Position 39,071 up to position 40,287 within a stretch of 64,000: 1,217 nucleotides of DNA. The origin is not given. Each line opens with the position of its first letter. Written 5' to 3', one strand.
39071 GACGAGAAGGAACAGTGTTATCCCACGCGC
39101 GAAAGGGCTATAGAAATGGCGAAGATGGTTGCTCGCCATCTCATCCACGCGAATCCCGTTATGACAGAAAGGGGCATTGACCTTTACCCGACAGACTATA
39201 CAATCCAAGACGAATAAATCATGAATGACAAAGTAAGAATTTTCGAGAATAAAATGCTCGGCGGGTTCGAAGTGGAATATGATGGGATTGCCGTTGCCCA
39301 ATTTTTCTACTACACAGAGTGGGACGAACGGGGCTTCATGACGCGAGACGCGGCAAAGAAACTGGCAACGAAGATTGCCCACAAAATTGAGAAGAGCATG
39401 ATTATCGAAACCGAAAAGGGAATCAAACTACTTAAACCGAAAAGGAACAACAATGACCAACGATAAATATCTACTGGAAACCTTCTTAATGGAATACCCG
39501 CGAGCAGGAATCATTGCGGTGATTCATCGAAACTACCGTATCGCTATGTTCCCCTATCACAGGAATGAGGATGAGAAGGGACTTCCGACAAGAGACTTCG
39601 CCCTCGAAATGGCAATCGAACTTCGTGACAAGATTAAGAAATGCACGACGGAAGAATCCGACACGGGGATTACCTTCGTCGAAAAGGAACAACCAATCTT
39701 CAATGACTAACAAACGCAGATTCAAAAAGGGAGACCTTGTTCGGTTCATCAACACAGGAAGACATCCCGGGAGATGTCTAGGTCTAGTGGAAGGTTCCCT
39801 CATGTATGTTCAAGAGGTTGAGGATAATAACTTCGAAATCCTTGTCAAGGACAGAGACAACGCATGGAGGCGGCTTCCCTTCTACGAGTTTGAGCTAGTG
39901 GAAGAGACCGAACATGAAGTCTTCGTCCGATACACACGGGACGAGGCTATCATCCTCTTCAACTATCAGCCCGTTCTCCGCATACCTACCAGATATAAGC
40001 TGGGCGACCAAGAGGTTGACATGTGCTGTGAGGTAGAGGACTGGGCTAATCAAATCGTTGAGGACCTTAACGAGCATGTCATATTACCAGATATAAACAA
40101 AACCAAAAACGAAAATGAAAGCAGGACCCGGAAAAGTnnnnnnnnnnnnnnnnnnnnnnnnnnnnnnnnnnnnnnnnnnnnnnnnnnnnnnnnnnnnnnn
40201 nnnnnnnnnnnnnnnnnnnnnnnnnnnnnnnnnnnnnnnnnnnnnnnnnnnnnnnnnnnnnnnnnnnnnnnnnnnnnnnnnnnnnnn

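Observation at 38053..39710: Seven tandem, translationally coupled, paralogous small ORFs (78-85 aa) with evidence of ongoing recombination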

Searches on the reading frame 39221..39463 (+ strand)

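Call 7: search_protein_families(library=pfam, proteins=[window:39221-39463:+], max_evalue=1)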
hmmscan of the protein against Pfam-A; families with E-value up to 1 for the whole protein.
window:39221-39463:+ (81 aa): 1 family
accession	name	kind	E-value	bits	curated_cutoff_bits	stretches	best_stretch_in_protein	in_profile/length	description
PF14657.12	Arm-DNA-bind_4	-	0.059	13.4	22.3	1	37-60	23-46/47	Arm DNA-binding domain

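Call 8: search_protein_families(library=phrogs, proteins=[window:39221-39463:+], max_evalue=1)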
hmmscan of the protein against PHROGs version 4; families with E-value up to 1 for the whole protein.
window:39221-39463:+ (81 aa): 1 family
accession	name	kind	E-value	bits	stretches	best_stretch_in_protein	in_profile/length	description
phrog_10656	-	unknown function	0.14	13.2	1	7-53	24-73/81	-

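Call 67: search_protein_families(library=padloc, proteins=[window:39221-39463:+], max_evalue=0.1)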
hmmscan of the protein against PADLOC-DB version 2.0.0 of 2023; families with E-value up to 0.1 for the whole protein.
window:39221-39463:+ (81 aa): 0 families

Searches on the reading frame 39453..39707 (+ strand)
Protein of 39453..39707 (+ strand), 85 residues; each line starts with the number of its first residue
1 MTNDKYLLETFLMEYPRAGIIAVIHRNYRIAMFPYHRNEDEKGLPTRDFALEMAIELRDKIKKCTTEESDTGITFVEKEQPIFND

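Call 7: search_protein_families(library=pfam, proteins=[window:39453-39707:+], max_evalue=1)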
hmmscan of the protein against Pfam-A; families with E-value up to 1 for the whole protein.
window:39453-39707:+ (85 aa): 0 families

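Call 8: search_protein_families(library=phrogs, proteins=[window:39453-39707:+], max_evalue=1)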
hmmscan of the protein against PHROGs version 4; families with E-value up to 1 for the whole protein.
window:39453-39707:+ (85 aa): 0 families

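Call 64: find_related_loci(query=window:39453-39707:+, collection=genome_contigs, flank=5000)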
Query window:39453-39707:+ (85 aa) in genome_contigs; peptide patterns used: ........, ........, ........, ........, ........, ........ (x = any residue, [..] = any of these).
64 stretches matched a pattern, but none encodes a relative of the query by tblastn (E <= 1e-3).
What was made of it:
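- On Anti-defence (Acr-like) locus: The genome_contigs scan found no host-linked copy (call 64).
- Tried and rejected: The genome_contigs scan for a host-linked copy found nothing (call 64).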

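Call 67: search_protein_families(library=padloc, proteins=[window:39453-39707:+], max_evalue=0.1)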
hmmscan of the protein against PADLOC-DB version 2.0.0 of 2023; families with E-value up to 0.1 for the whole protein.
window:39453-39707:+ (85 aa): 0 families

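Call 81: find_related_loci(query=window:39453-39707:+, collection=viral_contigs, flank=3500)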
Query window:39453-39707:+ (85 aa) in viral_contigs; peptide patterns used: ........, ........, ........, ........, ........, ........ (x = any residue, [..] = any of these).
39 stretches matched a pattern; 25 encode a relative of the query (tblastn E <= 1e-3); 24 distinct loci.
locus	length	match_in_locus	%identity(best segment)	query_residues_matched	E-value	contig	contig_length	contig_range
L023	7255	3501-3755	100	1-85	5e-56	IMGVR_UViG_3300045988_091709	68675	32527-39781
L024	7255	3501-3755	100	1-85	5e-56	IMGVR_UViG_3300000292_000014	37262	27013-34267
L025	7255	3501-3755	100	1-85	5e-56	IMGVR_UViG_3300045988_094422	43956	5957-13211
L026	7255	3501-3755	100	1-85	5e-56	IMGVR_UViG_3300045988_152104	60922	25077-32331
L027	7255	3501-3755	99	1-85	3e-55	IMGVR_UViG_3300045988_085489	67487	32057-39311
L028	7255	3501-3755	99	1-85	3e-55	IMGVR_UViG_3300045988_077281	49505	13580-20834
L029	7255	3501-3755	99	1-85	3e-55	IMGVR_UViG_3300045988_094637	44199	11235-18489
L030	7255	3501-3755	99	1-85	4e-55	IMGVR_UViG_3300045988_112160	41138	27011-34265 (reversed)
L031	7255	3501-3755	99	1-85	4e-55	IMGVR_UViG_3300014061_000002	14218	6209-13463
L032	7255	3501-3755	98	1-85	2e-54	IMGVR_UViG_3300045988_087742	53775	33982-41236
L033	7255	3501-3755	98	1-85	1e-54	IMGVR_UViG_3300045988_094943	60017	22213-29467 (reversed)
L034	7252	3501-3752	99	1-84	1e-54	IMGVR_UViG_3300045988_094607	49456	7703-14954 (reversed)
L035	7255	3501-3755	96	1-85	1e-53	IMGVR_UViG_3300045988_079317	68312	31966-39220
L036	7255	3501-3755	95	1-85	1e-52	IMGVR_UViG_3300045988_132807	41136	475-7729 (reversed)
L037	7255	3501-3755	96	1-85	9e-53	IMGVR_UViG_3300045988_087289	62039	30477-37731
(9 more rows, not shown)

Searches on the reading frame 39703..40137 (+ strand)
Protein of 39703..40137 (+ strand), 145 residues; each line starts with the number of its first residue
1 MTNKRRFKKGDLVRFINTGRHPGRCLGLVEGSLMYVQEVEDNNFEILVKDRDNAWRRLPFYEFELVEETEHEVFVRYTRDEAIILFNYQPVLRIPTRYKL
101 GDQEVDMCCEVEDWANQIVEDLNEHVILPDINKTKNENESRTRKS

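Call 7: search_protein_families(library=pfam, proteins=[window:39706-40137:+], max_evalue=1)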
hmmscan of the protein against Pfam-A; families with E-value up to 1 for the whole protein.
window:39706-40137:+ (144 aa): 0 families

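Call 8: search_protein_families(library=phrogs, proteins=[window:39706-40137:+], max_evalue=1)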
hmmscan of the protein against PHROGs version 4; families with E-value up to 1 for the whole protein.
window:39706-40137:+ (144 aa): 1 family
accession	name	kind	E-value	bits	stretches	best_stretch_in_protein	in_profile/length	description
phrog_15694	-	unknown function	0.0063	17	1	2-71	130-200/350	-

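Call 51: find_homologous_proteins(query=window:39703-40137:+, max_evalue=0.001)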
Query window:39703-40137:+ (145 aa): 48 proteins with E <= 0.001 among 54 candidates.
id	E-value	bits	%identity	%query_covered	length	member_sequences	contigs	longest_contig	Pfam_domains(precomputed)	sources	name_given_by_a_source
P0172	8.1e-93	326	100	100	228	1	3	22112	-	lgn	-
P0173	3.4e-92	324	99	100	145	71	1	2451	-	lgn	-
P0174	7.9e-88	310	96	100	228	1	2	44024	-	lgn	-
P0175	2.1e-82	292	92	97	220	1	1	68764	-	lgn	-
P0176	2.7e-77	276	86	100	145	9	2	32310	-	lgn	-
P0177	6.4e-74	265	84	97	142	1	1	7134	-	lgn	-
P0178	1.4e-73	264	84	97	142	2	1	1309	-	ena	-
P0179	3.5e-73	262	83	97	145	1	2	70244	-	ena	-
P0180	3.7e-73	262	86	92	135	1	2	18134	-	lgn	-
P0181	4.7e-71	256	86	92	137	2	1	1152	-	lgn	-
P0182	1.0e-70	254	80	97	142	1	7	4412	-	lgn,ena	-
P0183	1.1e-70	254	83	100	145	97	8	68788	-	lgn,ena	-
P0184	1.4e-69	251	83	100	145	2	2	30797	-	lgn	-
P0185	2.6e-69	250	78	97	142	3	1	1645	-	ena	-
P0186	2.4e-68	247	83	92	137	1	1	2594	-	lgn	-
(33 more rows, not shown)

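Call 62: predict_structure(alignment_id=A4)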
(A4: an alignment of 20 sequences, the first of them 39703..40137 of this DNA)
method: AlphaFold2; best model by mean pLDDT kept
length: 145 residues; sequences in the alignment: 20
mean_pLDDT: 74.1   pTM: 0.47
mean pLDDT of the five models: 74.1, 73.9, 71.2, 67.6, 63.6
residues with pLDDT >= 90: 4; 70-90: 104; 50-70: 17; < 50: 20
segments of 3 or more residues with pLDDT < 50: 1-3, 129-145
pLDDT, mean of each block of 10 residues (from residue 1): 62 82 75 80 79 80 73 76 79 88 87 86 65 41 41
secondary structure, 60 per line:
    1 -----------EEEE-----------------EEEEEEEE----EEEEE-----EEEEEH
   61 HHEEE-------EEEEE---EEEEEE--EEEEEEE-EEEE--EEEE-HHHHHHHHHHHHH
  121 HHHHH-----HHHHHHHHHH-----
elements in order: E12-15 E33-40 E45-49 E55-59 E63-65 E73-77 E81-86 E89-95 E97-100 E103-106 H108-125 H131-140
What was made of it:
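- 39703..40140 (+): 145-aa protein: a KOW/SH3-like N-terminal barrel followed by a b-b-b-(hairpin)-a C-domain. Short 79-88 aa forms that lack the barrel exist in relatives. Model pLDDT 74 (call 62).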

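Call 67: search_protein_families(library=padloc, proteins=[window:39703-40137:+], max_evalue=0.1)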
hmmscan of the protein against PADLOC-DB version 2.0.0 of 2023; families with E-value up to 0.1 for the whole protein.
window:39703-40137:+ (145 aa): 0 families
